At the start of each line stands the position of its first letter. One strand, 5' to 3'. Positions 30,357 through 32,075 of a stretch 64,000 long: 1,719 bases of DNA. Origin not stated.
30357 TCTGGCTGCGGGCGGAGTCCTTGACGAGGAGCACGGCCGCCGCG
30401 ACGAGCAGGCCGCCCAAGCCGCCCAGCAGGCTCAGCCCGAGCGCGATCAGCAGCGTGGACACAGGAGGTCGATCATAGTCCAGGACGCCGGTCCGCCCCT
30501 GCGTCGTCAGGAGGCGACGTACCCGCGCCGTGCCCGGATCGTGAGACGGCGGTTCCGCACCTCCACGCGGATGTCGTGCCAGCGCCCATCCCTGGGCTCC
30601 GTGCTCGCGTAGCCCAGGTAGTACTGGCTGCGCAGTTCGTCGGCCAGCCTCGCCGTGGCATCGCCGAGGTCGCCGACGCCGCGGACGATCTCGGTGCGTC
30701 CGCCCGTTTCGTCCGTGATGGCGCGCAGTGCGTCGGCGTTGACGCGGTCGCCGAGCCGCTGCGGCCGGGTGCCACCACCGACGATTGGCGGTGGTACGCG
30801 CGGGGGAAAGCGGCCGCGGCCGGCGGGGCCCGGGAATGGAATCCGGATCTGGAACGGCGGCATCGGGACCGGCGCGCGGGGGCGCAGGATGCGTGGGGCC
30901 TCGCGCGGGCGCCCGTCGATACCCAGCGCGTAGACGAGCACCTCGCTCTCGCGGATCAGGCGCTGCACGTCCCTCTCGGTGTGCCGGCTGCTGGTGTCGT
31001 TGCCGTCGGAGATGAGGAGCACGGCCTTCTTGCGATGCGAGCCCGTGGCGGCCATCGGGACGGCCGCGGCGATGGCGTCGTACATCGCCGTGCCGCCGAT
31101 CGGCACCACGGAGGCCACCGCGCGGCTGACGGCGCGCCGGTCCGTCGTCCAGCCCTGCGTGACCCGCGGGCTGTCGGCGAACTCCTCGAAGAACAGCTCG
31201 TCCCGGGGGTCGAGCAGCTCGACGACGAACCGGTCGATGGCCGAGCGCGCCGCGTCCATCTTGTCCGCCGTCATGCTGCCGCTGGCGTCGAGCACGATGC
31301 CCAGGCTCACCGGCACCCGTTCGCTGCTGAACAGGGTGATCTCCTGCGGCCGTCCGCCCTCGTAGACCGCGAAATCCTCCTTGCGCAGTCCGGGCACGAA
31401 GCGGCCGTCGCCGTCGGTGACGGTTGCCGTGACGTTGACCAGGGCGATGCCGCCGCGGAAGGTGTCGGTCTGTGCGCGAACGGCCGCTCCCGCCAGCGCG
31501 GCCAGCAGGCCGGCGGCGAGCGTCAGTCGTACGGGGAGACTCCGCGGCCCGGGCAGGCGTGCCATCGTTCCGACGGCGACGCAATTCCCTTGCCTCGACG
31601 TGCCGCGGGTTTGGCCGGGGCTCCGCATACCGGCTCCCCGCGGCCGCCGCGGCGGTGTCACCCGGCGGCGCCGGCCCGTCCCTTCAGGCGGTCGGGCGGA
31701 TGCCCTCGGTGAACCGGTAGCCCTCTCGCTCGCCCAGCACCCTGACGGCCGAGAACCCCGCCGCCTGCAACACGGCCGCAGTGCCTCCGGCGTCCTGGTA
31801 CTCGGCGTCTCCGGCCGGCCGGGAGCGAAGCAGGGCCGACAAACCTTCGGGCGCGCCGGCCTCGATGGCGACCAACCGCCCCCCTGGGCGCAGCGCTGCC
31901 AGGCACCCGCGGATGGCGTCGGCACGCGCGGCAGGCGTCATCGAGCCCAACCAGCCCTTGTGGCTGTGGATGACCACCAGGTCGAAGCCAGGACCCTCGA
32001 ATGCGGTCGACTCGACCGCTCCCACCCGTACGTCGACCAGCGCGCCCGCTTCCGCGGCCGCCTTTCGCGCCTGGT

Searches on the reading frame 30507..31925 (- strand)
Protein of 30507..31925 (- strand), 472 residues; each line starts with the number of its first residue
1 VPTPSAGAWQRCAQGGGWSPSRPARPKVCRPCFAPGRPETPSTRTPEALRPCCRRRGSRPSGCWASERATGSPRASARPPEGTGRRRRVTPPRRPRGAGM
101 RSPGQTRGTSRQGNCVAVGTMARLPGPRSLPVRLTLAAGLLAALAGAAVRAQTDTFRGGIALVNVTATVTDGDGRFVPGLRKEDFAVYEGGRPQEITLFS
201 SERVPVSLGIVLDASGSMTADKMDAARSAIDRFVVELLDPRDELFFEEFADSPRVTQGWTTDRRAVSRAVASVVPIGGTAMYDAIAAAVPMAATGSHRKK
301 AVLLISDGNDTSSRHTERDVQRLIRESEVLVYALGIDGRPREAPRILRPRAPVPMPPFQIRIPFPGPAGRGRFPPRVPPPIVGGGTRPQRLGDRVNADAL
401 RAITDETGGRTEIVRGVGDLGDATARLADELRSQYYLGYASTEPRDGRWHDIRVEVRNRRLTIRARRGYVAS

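Call 24: search_protein_families(library=pfam, proteins=[window:30507-31925:-], max_evalue=0.001)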
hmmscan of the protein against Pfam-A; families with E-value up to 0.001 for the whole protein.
window:30507-31925:- (472 aa): 4 families
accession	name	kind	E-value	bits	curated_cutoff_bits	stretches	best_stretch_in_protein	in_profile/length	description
PF13519.12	VWA_2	-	3.5e-12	47.3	27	1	210-308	3-106/107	von Willebrand factor type A domain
PF00092.34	VWA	-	2.2e-11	44.7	23.8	1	210-338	4-141/174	von Willebrand factor type A domain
PF13768.12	VWA_3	-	3.5e-05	24.3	27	1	210-337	5-136/155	von Willebrand factor type A domain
PF25106.1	VWA_4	-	0.0002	21.4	27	1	207-333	1-128/169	von Willebrand factor A domain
